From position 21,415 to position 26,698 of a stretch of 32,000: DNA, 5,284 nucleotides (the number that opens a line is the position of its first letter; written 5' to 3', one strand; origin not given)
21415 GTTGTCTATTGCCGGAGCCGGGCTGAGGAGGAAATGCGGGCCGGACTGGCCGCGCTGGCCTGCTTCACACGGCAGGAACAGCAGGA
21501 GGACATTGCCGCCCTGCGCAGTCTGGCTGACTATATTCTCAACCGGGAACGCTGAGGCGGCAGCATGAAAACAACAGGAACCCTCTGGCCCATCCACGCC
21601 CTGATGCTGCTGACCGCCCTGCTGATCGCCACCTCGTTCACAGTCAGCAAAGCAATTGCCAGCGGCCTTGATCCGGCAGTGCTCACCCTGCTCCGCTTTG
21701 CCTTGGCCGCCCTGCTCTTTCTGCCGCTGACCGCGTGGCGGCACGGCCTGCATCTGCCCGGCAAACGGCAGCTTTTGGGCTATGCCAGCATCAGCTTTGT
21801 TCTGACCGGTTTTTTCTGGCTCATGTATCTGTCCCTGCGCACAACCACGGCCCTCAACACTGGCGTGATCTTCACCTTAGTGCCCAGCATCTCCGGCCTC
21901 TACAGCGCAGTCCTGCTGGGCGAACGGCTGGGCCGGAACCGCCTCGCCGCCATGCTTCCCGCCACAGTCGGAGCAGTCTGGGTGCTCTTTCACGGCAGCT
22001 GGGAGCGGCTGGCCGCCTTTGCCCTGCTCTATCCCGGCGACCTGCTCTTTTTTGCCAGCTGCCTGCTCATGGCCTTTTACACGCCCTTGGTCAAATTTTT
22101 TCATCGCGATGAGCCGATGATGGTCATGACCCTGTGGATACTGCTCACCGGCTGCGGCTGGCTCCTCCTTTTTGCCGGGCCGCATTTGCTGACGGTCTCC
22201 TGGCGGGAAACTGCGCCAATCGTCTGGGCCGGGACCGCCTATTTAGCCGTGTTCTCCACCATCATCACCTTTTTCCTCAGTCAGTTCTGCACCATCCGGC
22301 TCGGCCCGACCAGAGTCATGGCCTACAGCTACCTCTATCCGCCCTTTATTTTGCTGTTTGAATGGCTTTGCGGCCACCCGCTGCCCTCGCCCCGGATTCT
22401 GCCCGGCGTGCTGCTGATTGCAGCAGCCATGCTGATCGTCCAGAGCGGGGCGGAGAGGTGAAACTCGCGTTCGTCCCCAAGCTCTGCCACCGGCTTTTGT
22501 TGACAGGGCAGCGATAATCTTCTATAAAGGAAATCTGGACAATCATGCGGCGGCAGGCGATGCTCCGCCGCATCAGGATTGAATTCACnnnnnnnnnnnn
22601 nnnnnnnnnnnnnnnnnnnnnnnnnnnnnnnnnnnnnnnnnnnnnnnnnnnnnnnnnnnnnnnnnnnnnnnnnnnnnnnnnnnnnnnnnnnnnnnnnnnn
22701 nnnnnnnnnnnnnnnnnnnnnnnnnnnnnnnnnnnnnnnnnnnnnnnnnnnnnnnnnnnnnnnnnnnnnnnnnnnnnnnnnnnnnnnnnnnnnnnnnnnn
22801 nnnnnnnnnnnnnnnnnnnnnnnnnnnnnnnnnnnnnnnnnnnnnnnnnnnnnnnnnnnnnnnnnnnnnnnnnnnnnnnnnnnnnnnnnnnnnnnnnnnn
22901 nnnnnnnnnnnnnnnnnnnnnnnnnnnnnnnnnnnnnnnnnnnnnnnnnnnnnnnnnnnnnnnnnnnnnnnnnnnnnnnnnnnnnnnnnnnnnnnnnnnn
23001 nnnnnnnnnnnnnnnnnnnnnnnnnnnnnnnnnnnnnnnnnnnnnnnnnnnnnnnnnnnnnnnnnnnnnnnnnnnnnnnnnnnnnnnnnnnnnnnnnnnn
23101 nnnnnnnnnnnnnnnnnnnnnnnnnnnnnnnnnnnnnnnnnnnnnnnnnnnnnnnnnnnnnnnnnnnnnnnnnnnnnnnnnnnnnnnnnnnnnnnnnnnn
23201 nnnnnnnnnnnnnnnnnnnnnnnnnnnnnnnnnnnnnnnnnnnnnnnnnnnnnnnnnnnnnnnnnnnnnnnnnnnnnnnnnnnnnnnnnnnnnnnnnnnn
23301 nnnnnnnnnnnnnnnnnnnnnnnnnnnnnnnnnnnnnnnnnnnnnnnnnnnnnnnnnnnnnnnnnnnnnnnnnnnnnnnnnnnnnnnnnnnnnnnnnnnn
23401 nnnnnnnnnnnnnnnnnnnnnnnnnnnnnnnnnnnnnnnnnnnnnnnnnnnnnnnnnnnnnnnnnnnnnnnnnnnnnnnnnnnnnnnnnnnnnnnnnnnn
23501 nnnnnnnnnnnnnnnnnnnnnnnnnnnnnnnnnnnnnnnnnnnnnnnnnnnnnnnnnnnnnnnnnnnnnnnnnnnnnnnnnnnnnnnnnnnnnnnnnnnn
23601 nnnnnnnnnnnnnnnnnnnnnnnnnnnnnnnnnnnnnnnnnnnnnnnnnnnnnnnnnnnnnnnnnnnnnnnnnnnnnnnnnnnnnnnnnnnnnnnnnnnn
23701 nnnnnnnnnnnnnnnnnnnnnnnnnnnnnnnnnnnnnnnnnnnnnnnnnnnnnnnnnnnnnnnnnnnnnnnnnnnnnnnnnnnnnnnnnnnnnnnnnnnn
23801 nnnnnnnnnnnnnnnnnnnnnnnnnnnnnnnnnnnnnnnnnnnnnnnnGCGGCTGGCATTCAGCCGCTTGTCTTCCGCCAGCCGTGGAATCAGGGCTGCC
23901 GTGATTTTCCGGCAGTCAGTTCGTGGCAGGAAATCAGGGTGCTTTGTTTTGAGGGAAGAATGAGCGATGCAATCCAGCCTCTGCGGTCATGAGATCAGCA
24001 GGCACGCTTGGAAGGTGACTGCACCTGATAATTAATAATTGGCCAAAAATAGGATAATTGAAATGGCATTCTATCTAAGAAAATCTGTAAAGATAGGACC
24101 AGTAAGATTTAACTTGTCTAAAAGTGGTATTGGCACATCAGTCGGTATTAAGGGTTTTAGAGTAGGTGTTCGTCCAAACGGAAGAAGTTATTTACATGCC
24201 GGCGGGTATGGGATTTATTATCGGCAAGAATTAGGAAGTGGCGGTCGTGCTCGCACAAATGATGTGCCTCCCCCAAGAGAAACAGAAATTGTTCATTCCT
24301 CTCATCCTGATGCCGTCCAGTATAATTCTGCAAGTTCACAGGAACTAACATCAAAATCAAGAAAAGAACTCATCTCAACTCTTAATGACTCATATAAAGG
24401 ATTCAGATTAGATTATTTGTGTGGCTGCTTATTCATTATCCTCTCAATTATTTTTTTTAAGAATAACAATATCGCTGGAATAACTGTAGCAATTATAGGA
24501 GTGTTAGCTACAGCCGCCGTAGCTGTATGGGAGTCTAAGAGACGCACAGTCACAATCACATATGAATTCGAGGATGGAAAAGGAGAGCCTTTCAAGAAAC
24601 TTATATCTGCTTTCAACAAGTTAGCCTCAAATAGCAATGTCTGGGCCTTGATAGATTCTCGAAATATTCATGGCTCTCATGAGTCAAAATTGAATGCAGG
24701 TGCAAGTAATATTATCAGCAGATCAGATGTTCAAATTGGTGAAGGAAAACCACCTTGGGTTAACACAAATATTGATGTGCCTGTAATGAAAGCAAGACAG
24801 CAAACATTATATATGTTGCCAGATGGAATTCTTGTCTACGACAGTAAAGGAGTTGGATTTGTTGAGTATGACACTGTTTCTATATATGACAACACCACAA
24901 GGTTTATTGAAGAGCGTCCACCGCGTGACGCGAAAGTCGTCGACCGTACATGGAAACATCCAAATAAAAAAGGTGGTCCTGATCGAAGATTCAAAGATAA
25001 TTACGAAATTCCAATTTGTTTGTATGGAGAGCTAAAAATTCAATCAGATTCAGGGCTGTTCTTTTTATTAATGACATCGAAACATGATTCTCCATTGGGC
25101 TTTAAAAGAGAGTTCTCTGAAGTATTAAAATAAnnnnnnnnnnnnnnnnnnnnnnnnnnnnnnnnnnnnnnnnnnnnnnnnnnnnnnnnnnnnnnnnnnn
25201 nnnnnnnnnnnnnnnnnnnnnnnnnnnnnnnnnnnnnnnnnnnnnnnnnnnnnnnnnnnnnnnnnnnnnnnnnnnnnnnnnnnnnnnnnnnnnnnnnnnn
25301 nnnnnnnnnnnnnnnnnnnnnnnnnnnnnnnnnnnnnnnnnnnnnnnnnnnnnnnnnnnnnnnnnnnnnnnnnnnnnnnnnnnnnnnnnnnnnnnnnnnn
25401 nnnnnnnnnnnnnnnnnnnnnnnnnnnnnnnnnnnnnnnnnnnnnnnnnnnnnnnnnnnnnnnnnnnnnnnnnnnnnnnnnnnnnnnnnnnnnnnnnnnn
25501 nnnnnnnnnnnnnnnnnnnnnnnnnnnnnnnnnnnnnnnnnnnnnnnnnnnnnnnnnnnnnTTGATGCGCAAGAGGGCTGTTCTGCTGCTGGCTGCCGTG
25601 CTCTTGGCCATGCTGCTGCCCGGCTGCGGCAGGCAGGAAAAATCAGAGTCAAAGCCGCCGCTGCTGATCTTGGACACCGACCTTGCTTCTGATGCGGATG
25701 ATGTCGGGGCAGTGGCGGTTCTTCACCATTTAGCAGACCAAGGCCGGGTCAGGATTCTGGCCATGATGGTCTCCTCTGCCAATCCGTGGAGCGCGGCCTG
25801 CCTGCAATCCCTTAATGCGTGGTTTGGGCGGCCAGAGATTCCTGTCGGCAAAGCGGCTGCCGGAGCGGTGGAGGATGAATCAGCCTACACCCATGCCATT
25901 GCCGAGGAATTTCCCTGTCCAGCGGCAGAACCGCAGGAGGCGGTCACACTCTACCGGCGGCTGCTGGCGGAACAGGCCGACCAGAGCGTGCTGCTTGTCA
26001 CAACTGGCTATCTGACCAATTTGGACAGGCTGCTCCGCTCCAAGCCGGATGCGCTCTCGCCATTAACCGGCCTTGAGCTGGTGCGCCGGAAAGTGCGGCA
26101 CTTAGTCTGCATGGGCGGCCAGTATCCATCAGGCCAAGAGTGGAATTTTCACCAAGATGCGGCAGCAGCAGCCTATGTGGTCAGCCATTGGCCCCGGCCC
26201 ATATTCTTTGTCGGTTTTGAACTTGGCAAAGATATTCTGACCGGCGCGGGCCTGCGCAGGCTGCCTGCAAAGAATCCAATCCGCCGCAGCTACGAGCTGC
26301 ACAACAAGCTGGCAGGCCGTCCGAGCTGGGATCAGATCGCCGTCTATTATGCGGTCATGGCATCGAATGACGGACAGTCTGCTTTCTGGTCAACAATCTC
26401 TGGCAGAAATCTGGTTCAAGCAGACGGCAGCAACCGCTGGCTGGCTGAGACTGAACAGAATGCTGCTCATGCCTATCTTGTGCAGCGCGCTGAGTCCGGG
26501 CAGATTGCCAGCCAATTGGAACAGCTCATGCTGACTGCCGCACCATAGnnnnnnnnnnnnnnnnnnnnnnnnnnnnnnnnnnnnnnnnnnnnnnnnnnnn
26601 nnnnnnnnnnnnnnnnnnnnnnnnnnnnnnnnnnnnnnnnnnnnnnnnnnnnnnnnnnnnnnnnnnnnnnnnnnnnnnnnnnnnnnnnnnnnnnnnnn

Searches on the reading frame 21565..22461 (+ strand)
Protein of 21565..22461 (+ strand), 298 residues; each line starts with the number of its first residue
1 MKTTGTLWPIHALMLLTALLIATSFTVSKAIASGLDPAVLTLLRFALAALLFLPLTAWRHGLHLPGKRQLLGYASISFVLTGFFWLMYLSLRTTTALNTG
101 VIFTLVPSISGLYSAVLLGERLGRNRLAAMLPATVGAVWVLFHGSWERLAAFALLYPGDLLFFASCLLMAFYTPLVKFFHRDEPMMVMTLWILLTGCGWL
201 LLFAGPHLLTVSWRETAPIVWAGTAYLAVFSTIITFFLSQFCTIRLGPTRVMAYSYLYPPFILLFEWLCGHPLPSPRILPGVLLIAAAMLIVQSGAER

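Call 60: search_protein_families(library=pfam, proteins=[window:21565-22461:+], max_evalue=0.00001)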
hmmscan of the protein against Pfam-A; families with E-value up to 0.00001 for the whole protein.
window:21565-22461:+ (298 aa): 1 family
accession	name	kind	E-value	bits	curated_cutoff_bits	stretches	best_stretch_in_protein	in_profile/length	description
PF00892.27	EamA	-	3e-27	96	28.2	2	11-141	4-134/135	EamA-like transporter family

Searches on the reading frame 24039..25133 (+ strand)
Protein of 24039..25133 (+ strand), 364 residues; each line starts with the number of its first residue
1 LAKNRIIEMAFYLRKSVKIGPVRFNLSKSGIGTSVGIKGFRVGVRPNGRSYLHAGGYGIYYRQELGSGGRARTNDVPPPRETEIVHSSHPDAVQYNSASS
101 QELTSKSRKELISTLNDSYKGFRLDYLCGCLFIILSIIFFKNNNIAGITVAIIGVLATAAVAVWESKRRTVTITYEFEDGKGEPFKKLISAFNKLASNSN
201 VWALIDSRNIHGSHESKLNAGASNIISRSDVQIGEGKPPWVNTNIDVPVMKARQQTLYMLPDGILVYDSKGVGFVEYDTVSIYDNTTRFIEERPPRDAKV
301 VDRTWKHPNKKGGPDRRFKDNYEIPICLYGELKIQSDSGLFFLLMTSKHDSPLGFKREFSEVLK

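Call 60: search_protein_families(library=pfam, proteins=[window:24039-25133:+], max_evalue=0.00001)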
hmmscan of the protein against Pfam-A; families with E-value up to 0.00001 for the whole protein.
window:24039-25133:+ (364 aa): 1 family
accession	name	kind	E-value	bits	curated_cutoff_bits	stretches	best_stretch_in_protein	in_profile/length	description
PF14020.11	DUF4236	-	2.4e-16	60.4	27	1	11-62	1-55/55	Protein of unknown function (DUF4236)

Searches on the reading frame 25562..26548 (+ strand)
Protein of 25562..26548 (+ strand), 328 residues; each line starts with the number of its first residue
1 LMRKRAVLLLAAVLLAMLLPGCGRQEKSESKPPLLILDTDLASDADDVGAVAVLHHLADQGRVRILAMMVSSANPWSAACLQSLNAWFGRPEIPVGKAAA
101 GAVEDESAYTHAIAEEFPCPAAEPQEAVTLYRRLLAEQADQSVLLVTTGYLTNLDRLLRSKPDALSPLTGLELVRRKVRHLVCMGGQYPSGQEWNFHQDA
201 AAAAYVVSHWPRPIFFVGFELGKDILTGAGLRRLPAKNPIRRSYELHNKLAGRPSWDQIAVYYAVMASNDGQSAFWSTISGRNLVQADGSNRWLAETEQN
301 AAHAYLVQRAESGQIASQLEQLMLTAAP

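Call 60: search_protein_families(library=pfam, proteins=[window:25562-26548:+], max_evalue=0.00001)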
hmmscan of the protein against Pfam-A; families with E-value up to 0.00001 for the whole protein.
window:25562-26548:+ (328 aa): 1 family
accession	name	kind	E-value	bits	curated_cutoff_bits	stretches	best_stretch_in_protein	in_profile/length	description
PF01156.24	IU_nuc_hydro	-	1.2e-20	74.8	34.2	1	35-267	1-247/297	Inosine-uridine preferring nucleoside hydrolase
